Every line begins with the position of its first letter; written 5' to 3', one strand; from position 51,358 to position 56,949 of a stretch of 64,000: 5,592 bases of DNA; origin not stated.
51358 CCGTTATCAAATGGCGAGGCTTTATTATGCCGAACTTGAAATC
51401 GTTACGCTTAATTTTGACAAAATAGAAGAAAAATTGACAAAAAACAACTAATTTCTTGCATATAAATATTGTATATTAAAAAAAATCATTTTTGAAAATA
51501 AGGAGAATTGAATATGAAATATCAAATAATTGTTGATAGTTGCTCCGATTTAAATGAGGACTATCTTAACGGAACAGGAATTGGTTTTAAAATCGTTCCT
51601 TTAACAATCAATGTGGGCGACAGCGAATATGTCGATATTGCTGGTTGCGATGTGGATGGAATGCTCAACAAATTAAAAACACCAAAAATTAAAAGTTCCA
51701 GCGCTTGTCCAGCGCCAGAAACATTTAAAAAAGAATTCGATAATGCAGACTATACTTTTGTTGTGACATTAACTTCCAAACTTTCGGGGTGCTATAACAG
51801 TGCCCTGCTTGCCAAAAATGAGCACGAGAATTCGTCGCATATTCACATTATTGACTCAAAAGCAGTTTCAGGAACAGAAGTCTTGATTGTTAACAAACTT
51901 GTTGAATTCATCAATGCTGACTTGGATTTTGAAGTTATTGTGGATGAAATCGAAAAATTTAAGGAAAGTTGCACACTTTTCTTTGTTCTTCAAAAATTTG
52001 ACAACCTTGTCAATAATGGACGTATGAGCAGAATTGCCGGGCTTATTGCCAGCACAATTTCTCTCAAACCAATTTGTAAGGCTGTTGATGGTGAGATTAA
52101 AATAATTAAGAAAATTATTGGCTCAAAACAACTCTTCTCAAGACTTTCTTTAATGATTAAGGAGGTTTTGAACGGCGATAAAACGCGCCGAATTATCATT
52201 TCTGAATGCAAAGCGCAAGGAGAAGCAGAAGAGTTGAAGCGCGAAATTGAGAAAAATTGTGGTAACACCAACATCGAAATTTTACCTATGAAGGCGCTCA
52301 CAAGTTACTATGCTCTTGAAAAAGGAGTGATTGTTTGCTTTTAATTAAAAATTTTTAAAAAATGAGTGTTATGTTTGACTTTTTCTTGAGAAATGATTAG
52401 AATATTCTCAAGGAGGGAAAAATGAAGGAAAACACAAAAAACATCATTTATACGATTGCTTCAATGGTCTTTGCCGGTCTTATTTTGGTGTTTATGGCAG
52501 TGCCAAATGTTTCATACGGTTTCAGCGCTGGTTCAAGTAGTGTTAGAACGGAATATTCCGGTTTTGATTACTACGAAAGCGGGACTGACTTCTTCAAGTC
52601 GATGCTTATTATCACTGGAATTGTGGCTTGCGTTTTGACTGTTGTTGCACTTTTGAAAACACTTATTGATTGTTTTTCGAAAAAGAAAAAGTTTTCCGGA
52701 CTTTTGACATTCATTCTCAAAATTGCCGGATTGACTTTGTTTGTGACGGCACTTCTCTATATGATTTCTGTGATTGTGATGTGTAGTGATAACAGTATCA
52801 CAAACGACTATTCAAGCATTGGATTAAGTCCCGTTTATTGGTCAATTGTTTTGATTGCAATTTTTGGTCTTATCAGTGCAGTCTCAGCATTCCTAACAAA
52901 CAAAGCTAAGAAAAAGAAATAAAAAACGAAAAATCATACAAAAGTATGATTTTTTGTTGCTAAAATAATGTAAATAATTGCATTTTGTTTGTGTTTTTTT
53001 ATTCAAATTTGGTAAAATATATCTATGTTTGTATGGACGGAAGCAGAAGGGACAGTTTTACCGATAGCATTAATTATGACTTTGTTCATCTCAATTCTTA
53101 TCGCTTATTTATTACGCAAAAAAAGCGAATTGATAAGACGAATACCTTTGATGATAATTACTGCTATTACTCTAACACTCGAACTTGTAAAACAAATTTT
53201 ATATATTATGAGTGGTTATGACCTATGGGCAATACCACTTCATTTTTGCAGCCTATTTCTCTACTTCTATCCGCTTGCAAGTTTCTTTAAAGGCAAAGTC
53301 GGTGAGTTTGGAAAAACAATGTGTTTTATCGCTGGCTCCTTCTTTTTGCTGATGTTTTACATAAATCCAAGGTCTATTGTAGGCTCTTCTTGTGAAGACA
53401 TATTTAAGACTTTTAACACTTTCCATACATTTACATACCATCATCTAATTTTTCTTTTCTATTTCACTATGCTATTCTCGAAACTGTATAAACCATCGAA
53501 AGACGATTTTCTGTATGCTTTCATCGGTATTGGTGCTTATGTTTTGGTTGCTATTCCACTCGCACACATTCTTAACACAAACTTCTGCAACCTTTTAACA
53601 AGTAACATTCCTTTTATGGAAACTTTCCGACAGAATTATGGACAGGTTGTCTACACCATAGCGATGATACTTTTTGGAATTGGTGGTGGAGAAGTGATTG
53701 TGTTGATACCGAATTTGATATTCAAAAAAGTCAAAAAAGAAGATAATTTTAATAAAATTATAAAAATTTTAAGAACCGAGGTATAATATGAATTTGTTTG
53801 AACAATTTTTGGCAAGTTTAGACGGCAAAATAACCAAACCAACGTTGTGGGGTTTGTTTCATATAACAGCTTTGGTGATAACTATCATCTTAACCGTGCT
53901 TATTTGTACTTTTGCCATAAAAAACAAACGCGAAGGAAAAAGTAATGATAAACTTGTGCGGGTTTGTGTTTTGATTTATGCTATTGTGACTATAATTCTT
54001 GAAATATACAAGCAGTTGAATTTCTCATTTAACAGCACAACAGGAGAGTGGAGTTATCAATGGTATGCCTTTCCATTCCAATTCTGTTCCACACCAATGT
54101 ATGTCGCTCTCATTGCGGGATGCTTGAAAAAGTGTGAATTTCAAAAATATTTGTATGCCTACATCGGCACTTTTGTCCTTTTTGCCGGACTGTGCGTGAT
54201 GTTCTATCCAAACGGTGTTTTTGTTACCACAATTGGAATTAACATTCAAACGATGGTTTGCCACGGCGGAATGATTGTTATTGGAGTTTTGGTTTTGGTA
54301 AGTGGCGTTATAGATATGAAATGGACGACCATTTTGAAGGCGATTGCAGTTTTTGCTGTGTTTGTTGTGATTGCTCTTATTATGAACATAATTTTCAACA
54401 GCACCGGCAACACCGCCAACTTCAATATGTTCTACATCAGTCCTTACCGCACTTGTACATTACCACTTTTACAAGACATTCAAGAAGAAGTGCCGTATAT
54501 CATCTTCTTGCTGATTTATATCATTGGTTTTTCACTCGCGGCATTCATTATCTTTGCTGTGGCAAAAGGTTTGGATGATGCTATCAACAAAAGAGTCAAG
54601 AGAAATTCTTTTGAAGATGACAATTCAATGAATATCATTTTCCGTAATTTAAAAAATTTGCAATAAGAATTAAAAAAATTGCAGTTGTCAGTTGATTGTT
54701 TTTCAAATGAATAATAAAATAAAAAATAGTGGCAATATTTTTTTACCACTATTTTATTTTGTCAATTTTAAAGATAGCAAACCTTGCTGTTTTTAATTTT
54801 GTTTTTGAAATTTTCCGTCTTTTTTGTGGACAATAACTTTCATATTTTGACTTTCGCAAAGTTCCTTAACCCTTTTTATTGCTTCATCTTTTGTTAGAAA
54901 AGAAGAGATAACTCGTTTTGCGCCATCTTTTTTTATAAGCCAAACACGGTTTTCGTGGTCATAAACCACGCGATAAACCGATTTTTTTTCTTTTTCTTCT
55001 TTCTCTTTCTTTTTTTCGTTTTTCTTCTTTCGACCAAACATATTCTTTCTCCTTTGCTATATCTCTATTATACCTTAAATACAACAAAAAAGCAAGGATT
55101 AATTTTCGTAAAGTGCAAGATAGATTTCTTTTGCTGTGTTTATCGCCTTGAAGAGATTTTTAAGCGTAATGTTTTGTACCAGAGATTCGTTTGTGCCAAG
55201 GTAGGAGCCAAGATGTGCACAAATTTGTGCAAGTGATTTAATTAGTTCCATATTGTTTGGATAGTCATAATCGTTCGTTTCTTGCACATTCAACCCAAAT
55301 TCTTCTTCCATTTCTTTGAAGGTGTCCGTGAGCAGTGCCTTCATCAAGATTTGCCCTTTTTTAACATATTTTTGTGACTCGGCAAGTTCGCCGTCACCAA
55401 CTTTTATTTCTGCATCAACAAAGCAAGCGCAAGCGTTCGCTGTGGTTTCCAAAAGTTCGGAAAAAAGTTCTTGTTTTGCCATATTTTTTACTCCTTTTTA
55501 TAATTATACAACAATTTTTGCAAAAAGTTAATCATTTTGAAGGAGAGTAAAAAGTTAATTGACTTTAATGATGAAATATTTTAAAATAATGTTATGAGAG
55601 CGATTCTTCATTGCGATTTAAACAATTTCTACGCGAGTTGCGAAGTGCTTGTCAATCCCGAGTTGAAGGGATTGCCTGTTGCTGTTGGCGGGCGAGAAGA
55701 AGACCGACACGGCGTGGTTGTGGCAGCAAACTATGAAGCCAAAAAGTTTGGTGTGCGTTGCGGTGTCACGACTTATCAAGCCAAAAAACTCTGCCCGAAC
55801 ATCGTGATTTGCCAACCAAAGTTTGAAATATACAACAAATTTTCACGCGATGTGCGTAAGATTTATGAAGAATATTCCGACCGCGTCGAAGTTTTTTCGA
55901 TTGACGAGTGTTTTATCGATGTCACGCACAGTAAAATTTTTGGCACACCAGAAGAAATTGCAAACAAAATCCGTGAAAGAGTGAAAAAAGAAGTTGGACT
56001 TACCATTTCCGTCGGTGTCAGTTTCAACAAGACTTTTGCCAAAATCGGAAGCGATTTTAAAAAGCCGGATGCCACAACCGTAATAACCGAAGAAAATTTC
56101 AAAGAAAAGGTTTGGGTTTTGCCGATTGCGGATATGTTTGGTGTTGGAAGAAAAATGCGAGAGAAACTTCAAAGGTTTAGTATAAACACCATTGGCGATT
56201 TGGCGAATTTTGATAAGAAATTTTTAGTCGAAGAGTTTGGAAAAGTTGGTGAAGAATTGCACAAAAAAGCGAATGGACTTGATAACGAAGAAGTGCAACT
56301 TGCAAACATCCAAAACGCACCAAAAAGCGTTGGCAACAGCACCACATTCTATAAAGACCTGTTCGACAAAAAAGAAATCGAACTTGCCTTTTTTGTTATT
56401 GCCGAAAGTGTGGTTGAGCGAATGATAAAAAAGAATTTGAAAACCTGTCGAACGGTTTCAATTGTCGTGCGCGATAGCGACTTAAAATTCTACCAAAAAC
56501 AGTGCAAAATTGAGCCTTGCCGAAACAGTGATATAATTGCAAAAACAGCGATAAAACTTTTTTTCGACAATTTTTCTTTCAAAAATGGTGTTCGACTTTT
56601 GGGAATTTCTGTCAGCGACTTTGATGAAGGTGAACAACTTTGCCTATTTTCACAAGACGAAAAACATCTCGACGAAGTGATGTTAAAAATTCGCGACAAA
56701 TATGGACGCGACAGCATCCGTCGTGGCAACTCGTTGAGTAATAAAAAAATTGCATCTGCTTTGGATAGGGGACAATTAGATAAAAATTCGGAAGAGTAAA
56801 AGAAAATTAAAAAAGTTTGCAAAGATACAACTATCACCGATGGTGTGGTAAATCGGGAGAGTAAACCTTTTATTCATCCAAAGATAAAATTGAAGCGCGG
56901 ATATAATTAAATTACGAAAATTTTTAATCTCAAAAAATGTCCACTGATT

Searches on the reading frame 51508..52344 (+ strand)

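Call 61: search_protein_families(library=pfam, proteins=[window:51508-52344:+], max_evalue=0.00001)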
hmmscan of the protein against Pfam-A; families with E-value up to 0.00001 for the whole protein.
window:51508-52344:+ (278 aa): 1 family
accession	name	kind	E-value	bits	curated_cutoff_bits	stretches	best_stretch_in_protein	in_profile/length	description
PF02645.21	DegV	-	1.9e-53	182.1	27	1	4-268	1-267/280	Uncharacterised protein, DegV family COG1307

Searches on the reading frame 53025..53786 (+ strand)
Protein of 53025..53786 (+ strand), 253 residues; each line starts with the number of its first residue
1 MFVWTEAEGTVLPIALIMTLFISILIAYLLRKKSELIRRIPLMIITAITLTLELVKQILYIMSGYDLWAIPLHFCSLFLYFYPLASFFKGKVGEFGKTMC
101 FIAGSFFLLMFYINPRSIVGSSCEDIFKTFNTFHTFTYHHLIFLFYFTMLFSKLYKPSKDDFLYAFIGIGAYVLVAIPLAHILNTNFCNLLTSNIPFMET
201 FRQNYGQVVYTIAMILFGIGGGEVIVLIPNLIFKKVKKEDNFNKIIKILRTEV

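Call 61: search_protein_families(library=pfam, proteins=[window:53025-53786:+], max_evalue=0.00001)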
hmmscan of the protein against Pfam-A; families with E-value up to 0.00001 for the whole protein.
window:53025-53786:+ (253 aa): 1 family
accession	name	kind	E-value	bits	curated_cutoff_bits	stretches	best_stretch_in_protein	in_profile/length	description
PF14808.11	TMEM164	-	8.3e-18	65.1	25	1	14-203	8-196/217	TMEM164 family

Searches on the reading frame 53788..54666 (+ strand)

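Call 61: search_protein_families(library=pfam, proteins=[window:53788-54666:+], max_evalue=0.00001)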
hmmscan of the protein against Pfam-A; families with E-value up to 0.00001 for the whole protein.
window:53788-54666:+ (292 aa): 1 family
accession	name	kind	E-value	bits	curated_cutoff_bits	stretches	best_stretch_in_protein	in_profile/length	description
PF14808.11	TMEM164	-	7.3e-18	65.3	25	1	21-258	2-215/217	TMEM164 family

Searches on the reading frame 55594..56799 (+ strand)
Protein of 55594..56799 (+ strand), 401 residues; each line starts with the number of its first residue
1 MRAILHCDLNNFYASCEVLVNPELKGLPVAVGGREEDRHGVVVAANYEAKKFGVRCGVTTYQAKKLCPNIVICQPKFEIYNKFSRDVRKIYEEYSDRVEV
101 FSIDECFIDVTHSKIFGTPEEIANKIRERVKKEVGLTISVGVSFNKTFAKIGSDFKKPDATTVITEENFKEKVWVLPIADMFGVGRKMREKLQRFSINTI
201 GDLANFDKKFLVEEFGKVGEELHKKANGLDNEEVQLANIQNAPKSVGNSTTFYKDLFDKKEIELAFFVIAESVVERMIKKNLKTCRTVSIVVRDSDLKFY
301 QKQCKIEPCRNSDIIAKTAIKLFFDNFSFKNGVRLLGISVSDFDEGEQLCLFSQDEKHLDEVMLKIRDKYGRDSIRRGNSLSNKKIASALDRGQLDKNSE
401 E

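Call 61: search_protein_families(library=pfam, proteins=[window:55594-56799:+], max_evalue=0.00001)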
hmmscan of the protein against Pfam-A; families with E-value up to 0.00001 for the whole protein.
window:55594-56799:+ (401 aa): 3 families
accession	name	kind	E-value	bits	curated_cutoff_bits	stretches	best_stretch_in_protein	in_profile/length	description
PF00817.25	IMS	-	2.7e-48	164.1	23.2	1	7-154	1-148/148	impB/mucB/samB family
PF11799.13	IMS_C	-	3.1e-20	73.1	20.7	1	243-348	1-106/109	impB/mucB/samB family C-terminal domain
PF21999.2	IMS_HHH_1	-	2.5e-09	37.9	27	1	183-230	5-53/53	DNA polymerase-iota, thumb domain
